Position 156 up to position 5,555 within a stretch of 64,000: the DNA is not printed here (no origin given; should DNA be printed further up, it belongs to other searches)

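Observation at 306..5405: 1699-aa Sec-secreted haem peroxidase fused to RTX repeats, two PASTA-like domains and an unknown C-terminal domain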

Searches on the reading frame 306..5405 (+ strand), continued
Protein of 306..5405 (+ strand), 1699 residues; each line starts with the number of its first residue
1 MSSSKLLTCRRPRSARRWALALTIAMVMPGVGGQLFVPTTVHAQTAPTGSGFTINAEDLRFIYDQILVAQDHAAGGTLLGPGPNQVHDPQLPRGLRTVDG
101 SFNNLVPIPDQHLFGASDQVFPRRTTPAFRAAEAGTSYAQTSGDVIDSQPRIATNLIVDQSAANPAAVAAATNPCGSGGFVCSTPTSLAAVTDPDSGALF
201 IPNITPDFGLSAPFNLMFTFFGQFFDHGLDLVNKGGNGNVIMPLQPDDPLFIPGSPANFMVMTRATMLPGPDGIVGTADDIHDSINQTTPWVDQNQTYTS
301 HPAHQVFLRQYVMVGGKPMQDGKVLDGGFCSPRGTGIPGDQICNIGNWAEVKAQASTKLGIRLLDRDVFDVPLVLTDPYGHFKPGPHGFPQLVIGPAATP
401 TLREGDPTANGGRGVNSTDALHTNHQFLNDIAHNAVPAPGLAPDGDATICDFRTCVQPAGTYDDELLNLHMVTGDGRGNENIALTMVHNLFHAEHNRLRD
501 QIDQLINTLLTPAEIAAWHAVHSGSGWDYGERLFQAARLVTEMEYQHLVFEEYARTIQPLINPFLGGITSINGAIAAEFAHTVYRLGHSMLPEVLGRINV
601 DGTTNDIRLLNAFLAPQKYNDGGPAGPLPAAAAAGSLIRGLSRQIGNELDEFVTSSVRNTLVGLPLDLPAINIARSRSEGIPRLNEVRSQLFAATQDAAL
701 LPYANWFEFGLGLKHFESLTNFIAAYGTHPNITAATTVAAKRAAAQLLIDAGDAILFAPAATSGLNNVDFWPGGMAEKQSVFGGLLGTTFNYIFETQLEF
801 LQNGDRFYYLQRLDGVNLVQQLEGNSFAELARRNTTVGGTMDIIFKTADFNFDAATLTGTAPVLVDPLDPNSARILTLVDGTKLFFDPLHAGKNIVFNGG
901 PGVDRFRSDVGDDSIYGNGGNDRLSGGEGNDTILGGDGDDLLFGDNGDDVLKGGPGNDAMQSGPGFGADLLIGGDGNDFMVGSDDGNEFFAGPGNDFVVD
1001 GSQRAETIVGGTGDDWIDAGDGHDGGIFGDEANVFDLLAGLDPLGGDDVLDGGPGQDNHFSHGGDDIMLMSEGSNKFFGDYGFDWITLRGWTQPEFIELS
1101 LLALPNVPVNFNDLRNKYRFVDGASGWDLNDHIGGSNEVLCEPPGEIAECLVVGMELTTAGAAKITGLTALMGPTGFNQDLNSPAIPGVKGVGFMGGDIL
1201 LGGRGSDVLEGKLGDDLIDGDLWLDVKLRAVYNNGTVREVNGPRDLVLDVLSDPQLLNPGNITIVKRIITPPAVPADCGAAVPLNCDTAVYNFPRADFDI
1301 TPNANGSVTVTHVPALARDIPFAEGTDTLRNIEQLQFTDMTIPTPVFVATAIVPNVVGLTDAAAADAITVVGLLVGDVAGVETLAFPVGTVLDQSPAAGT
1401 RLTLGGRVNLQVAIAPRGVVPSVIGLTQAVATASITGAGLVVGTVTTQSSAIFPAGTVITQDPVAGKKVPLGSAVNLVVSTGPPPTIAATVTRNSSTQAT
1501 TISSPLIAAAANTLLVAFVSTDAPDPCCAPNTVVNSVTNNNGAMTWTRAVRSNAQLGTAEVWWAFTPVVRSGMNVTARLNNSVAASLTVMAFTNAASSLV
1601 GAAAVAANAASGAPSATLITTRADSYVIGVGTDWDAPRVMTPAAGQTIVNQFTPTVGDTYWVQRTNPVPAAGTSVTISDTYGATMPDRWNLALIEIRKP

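Call 10: find_homologous_proteins(query=window:306-5402:+, max_evalue=1e-10)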
Query window:306-5402:+ (1699 aa): 4050 proteins with E <= 1e-10 among 8000 candidates; the best 120 are listed.
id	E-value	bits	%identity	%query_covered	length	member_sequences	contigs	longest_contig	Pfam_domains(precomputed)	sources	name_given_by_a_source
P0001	0.0e+0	3870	100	100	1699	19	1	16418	PF03793.25,PF00353.26,PF03098.21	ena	-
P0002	0.0e+0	3193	83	100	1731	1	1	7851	PF03793.25,PF00353.26,PF03098.21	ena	-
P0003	0.0e+0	3192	84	98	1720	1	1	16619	PF03793.25,PF00353.26,PF03098.21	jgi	jgi:Ca2+-binding RTX toxin-like protein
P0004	0.0e+0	2951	77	100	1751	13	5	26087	PF03793.25,PF00353.26,PF03098.21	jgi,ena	-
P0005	0.0e+0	2769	69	100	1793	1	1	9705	PF03793.25,PF00353.26,PF03098.21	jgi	jgi:beta-lactam-binding protein with PASTA domain/Ca2+-binding RTX toxin-like protein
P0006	0.0e+0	2757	69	100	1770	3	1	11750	PF03793.25,PF00353.26,PF03098.21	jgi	-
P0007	0.0e+0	2675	65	100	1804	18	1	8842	PF03793.25,PF00353.26,PF03098.21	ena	-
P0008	0.0e+0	2637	67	100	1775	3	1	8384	PF03793.25,PF00353.26,PF03098.21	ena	-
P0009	0.0e+0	2620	67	100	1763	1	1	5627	PF03793.25,PF00353.26,PF03098.21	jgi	jgi:beta-lactam-binding protein with PASTA domain/Ca2+-binding RTX toxin-like protein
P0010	0.0e+0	2518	64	100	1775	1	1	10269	PF03793.25,PF00353.26,PF03098.21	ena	-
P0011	0.0e+0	2434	63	100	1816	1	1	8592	PF03793.25,PF00353.26,PF03098.21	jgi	jgi:beta-lactam-binding protein with PASTA domain/Ca2+-binding RTX toxin-like protein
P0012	0.0e+0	2424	61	100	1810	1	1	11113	PF03793.25,PF00353.26,PF03098.21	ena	-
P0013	0.0e+0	2415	66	100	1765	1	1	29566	PF03793.25,PF00353.26,PF03098.21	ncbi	-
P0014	0.0e+0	2408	62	100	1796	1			PF03793.25,PF00353.26,PF03098.21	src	-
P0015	0.0e+0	2389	68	88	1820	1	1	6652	PF03793.25,PF00353.26,PF03098.21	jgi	jgi:beta-lactam-binding protein with PASTA domain/Ca2+-binding RTX toxin-like protein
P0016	0.0e+0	2372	66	98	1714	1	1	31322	PF03793.25,PF00353.26,PF03098.21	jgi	jgi:heme peroxidase/PASTA domain-containing protein/hemolysin type calcium-binding protein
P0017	0.0e+0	2340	61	100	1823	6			PF03793.25,PF00353.26,PF03098.21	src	-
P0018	0.0e+0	2332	61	100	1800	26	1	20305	PF03793.25,PF00353.26,PF03098.21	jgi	-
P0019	0.0e+0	2308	62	97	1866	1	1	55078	PF17957.8,PF13750.13,PF03793.25,PF00353.26,PF03098.21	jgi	jgi:Ca2+-binding RTX toxin-like protein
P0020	0.0e+0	2305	70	88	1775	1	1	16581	PF13385.14,PF03793.25,PF00353.26,PF03098.21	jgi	jgi:beta-lactam-binding protein with PASTA domain/Ca2+-binding RTX toxin-like protein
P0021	0.0e+0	2302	59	100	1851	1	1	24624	PF03793.25,PF00353.26,PF03098.21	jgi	jgi:beta-lactam-binding protein with PASTA domain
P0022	0.0e+0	2299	63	100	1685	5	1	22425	PF03793.25,PF00353.26,PF03098.21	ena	-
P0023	0.0e+0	2296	60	95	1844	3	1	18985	PF03793.25,PF00353.26,PF03098.21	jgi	-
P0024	0.0e+0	2295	70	87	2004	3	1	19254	PF13385.14,PF03793.25,PF00353.26,PF03098.21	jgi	jgi:beta-lactam-binding protein with PASTA domain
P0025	0.0e+0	2290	59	100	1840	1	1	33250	PF03793.25,PF00353.26,PF03098.21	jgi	jgi:beta-lactam-binding protein with PASTA domain/Ca2+-binding RTX toxin-like protein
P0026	0.0e+0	2288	59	100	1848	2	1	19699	PF03793.25,PF00353.26,PF03098.21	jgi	jgi:beta-lactam-binding protein with PASTA domain/Ca2+-binding RTX toxin-like protein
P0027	0.0e+0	2285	59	100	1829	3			PF03793.25,PF00353.26,PF03098.21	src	-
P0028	0.0e+0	2284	69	88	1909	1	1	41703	PF13385.14,PF03793.25,PF00353.26,PF03098.21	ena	-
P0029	0.0e+0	2283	68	89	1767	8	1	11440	PF13385.14,PF03793.25,PF00353.26,PF03098.21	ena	-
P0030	0.0e+0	2283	59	100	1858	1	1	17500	PF03793.25,PF00353.26,PF03098.21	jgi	jgi:beta-lactam-binding protein with PASTA domain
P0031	0.0e+0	2276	69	89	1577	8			PF03793.25,PF00353.26,PF03098.21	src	-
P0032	0.0e+0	2267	60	99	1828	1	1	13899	PF03793.25,PF00353.26,PF03098.21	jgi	jgi:beta-lactam-binding protein with PASTA domain/Ca2+-binding RTX toxin-like protein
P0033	0.0e+0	2258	63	88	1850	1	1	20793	PF03793.25,PF00353.26,PF03098.21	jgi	jgi:beta-lactam-binding protein with PASTA domain/Ca2+-binding RTX toxin-like protein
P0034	0.0e+0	2257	62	100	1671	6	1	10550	PF03793.25,PF00353.26,PF03098.21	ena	-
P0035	0.0e+0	2257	71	79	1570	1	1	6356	PF00353.26,PF03098.21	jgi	jgi:Ca2+-binding RTX toxin-like protein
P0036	0.0e+0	2256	60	100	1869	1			PF03793.25,PF00353.26,PF03098.21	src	-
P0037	0.0e+0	2255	59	100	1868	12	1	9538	PF03793.25,PF00353.26,PF03098.21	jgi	jgi:beta-lactam-binding protein with PASTA domain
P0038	0.0e+0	2244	59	100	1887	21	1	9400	PF03793.25,PF00353.26,PF03098.21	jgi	jgi:beta-lactam-binding protein with PASTA domain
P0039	0.0e+0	2233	67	87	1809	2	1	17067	PF13385.14,PF03793.25,PF00353.26,PF03098.21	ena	-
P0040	0.0e+0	2231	59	99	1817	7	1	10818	PF03793.25,PF00353.26,PF03098.21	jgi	jgi:beta-lactam-binding protein with PASTA domain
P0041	0.0e+0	2230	58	100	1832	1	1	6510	PF03793.25,PF00353.26,PF03098.21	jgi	-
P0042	0.0e+0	2228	58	99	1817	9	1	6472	PF03793.25,PF00353.26,PF03098.21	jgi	jgi:beta-lactam-binding protein with PASTA domain/Ca2+-binding RTX toxin-like protein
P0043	0.0e+0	2224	59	100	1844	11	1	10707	PF03793.25,PF00353.26,PF03098.21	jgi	jgi:beta-lactam-binding protein with PASTA domain/Ca2+-binding RTX toxin-like protein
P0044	0.0e+0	2213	66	88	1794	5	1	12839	PF13385.14,PF03793.25,PF00353.26,PF03098.21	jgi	jgi:beta-lactam-binding protein with PASTA domain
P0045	0.0e+0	2205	67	87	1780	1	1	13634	PF13385.14,PF03793.25,PF00353.26,PF03098.21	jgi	jgi:beta-lactam-binding protein with PASTA domain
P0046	0.0e+0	2199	67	89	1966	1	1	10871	PF13385.14,PF03793.25,PF00353.26,PF03098.21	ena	-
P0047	0.0e+0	2189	68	87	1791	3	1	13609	PF13385.14,PF03793.25,PF00353.26,PF03098.21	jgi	-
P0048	0.0e+0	2181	69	80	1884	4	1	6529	PF00353.26,PF03098.21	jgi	-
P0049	0.0e+0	2176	68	79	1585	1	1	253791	PF00353.26,PF03098.21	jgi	jgi:Ca2+-binding RTX toxin-like protein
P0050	0.0e+0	2169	57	97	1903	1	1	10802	PF03793.25,PF00353.26,PF03098.21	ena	-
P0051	0.0e+0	2164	66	89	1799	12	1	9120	PF13385.14,PF03793.25,PF00353.26,PF03098.21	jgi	-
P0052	0.0e+0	2163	71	79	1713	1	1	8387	PF00353.26,PF03098.21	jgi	jgi:Ca2+-binding RTX toxin-like protein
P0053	0.0e+0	2159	57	99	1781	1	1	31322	PF03793.25,PF00353.26,PF03098.21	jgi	jgi:beta-lactam-binding protein with PASTA domain/Ca2+-binding RTX toxin-like protein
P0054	0.0e+0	2157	67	87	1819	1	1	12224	PF17963.8,PF17892.8,PF17803.8,PF03793.25,PF00353.26,PF03098.21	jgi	jgi:beta-lactam-binding protein with PASTA domain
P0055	0.0e+0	2138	63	91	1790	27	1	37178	PF13385.14,PF03793.25,PF00353.26,PF03098.21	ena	-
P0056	0.0e+0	2121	68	80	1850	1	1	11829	PF00353.26,PF03098.21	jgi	jgi:Ca2+-binding RTX toxin-like protein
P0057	0.0e+0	2120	65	87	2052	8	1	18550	PF17963.8,PF17892.8,PF13385.14,PF17803.8,PF03793.25,PF02210.32,PF00353.26,PF03098.21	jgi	jgi:hypothetical protein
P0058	0.0e+0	2112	61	100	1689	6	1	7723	PF03793.25,PF00353.26,PF03098.21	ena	-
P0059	0.0e+0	2107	68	80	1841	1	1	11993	PF00353.26,PF03098.21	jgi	jgi:Ca2+-binding RTX toxin-like protein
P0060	0.0e+0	2100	69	78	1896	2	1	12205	PF00353.26,PF03098.21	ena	-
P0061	0.0e+0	2097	61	99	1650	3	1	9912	PF03793.25,PF00353.26,PF03098.21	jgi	-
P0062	0.0e+0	2093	64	88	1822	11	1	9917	PF13385.14,PF03793.25,PF00353.26,PF03098.21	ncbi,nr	ncbi:MAG TPA: peroxidase family protein [Vicinamibacterales bacterium]|nr:peroxidase family protein 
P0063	0.0e+0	2092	68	78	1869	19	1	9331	PF00353.26,PF03098.21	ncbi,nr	ncbi:MAG TPA: peroxidase family protein [Vicinamibacterales bacterium]|nr:peroxidase family protein 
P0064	0.0e+0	2073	64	87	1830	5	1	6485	PF13385.14,PF03793.25,PF00353.26,PF03098.21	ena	-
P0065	0.0e+0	2068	65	79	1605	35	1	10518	PF00353.26,PF03098.21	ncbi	-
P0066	0.0e+0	2068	67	81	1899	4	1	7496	PF00353.26,PF03098.21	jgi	-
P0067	0.0e+0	2052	60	94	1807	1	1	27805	PF13385.14,PF03793.25,PF00353.26,PF03098.21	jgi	jgi:beta-lactam-binding protein with PASTA domain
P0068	0.0e+0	2052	55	100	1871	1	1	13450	PF03793.25,PF00353.26,PF03098.21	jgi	jgi:beta-lactam-binding protein with PASTA domain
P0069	0.0e+0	2040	48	16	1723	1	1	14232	PF03793.25,PF00353.26,PF03098.21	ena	-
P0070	0.0e+0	2034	59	100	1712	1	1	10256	PF03793.25,PF00353.26,PF03098.21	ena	-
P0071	0.0e+0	2031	63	94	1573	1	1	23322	PF17957.8,PF03793.25,PF00353.26,PF03098.21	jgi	jgi:Animal haem peroxidase/Bacterial Ig domain/RTX calcium-binding nonapeptide repeat (4 copies)/PAS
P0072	0.0e+0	2028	63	88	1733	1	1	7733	PF13385.14,PF03793.25,PF00353.26,PF03098.21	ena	-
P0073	0.0e+0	2025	65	79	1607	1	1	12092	PF00353.26,PF03098.21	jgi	jgi:Ca2+-binding RTX toxin-like protein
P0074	0.0e+0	2020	62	88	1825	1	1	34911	PF13385.14,PF03793.25,PF00353.26,PF03098.21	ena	-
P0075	0.0e+0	2020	63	88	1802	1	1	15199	PF13385.14,PF03793.25,PF00353.26,PF03098.21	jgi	jgi:beta-lactam-binding protein with PASTA domain/Ca2+-binding RTX toxin-like protein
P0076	0.0e+0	2019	62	90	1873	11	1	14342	PF13385.14,PF03793.25,PF00353.26,PF03098.21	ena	-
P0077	0.0e+0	2019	60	99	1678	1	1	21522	PF00353.26,PF03098.21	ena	-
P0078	0.0e+0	2016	59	95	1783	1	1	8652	PF13385.14,PF03793.25,PF00353.26,PF03098.21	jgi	jgi:beta-lactam-binding protein with PASTA domain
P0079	0.0e+0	2015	65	88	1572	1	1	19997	PF17957.8,PF03793.25,PF00353.26,PF03098.21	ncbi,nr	ncbi:MAG TPA: peroxidase family protein [Anaeromyxobacteraceae bacterium]|nr:peroxidase family prote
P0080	0.0e+0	2014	67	79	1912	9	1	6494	PF00353.26,PF03098.21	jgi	-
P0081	0.0e+0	2009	63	87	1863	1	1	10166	PF13385.14,PF03793.25,PF00353.26,PF03098.21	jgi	jgi:beta-lactam-binding protein with PASTA domain/Ca2+-binding RTX toxin-like protein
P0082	0.0e+0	2004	59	92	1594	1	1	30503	PF00353.26,PF03098.21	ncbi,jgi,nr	ncbi:MAG: heme peroxidase [Acidobacteria bacterium]|nr:MAG: heme peroxidase [Acidobacteriota bacteri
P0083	0.0e+0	2000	62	93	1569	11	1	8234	PF17957.8,PF03793.25,PF00353.26,PF03098.21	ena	-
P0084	0.0e+0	1988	65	84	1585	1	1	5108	PF17957.8,PF03793.25,PF00353.26,PF03098.21,PF19077.7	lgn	-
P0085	0.0e+0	1984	67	79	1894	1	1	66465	PF00353.26,PF03098.21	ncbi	-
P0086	0.0e+0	1982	66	83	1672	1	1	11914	PF00353.26,PF03098.21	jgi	jgi:Ca2+-binding RTX toxin-like protein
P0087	0.0e+0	1978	63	89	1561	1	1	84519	PF17957.8,PF00353.26,PF03098.21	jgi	jgi:Ca2+-binding RTX toxin-like protein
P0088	0.0e+0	1977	66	83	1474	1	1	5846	PF17957.8,PF00353.26,PF03098.21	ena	-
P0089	0.0e+0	1977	60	93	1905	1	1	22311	PF17957.8,PF13385.14,PF13750.13,PF03793.25,PF00353.26,PF03098.21,PF19077.7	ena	-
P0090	0.0e+0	1974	65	86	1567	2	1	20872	PF17957.8,PF00353.26,PF03098.21,PF19077.7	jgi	jgi:hypothetical protein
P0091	0.0e+0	1974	66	83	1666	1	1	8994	PF03793.25,PF00353.26,PF03098.21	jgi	jgi:hypothetical protein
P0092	0.0e+0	1969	64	84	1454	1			PF03793.25,PF00353.26,PF03098.21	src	-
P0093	0.0e+0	1961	68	77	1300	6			PF00353.26,PF03098.21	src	-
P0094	0.0e+0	1959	65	78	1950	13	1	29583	PF00353.26,PF03098.21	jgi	-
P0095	0.0e+0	1957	65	82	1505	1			PF17957.8,PF03793.25,PF00353.26,PF03098.21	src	-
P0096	0.0e+0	1952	65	82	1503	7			PF17957.8,PF03793.25,PF00353.26,PF03098.21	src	-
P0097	0.0e+0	1943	66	80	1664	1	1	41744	PF00353.26,PF03098.21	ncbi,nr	ncbi:MAG TPA: peroxidase family protein [Anaeromyxobacteraceae bacterium]|nr:peroxidase family prote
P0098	0.0e+0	1942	63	88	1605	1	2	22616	PF17957.8,PF06832.19,PF00353.26,PF03098.21,PF19077.7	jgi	jgi:hypothetical protein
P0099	0.0e+0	1941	65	83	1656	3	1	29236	PF00353.26,PF03098.21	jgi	jgi:uncharacterized protein (TIGR03382 family)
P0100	0.0e+0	1929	67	78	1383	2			PF00353.26,PF03098.21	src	-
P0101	0.0e+0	1918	61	88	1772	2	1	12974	PF13385.14,PF03793.25,PF00353.26,PF03098.21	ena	-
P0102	0.0e+0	1910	77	62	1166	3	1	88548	PF03793.25,PF00353.26,PF03098.21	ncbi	ncbi:MAG: hypothetical protein DMF84_15990, partial [Acidobacteria bacterium]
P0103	0.0e+0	1899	58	87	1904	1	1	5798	PF13385.14,PF03793.25,PF00353.26,PF03098.21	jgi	jgi:beta-lactam-binding protein with PASTA domain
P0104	0.0e+0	1896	62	80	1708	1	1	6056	PF13385.14,PF03793.25,PF00353.26,PF03098.21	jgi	jgi:beta-lactam-binding protein with PASTA domain/Ca2+-binding RTX toxin-like protein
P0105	0.0e+0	1870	61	89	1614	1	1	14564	PF17957.8,PF03793.25,PF00353.26,PF03098.21,PF19077.7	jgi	-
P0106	0.0e+0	1863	57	85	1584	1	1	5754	PF03793.25,PF00353.26,PF03098.21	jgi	jgi:beta-lactam-binding protein with PASTA domain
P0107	0.0e+0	1859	55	95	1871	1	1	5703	PF13385.14,PF03793.25,PF00353.26,PF03098.21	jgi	-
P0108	0.0e+0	1857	45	77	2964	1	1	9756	PF00353.26,PF03098.21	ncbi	ncbi:MAG: peroxidase family protein, partial [Polaromonas sp.]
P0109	0.0e+0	1849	65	78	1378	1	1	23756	PF17957.8,PF00353.26,PF03098.21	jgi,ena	jgi:Ca2+-binding RTX toxin-like protein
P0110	0.0e+0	1847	63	83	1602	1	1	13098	PF17957.8,PF03793.25,PF00353.26,PF03098.21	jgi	jgi:hypothetical protein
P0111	0.0e+0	1835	59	88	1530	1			PF17957.8,PF00353.26,PF03098.21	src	-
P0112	0.0e+0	1818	65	74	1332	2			PF00353.26,PF03098.21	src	-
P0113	0.0e+0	1814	69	69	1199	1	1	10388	PF00353.26,PF03098.21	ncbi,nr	ncbi:MAG: heme peroxidase, partial [Acidobacteria bacterium]|nr:heme peroxidase [Acidobacteriota bac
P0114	0.0e+0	1772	44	76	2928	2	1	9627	PF00353.26,PF03098.21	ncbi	ncbi:peroxidase family protein, partial [Metapseudomonas resinovorans]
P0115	0.0e+0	1766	61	75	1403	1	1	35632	PF03793.25,PF00353.26,PF03098.21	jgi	jgi:beta-lactam-binding protein with PASTA domain/Ca2+-binding RTX toxin-like protein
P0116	0.0e+0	1742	68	67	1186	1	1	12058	PF00353.26,PF03098.21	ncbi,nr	ncbi:MAG TPA: peroxidase family protein, partial [Vicinamibacterales bacterium]|nr:peroxidase family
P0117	0.0e+0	1719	59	75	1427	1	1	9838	PF03793.25,PF00353.26,PF03098.21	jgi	jgi:beta-lactam-binding protein with PASTA domain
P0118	0.0e+0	1684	43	76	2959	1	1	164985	PF00353.26,PF03098.21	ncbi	ncbi:peroxidase family protein, partial [Metapseudomonas resinovorans]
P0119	0.0e+0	1678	59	72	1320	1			PF03793.25,PF00353.26,PF03098.21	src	-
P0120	0.0e+0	1671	42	76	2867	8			PF00353.26,PF03098.21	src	-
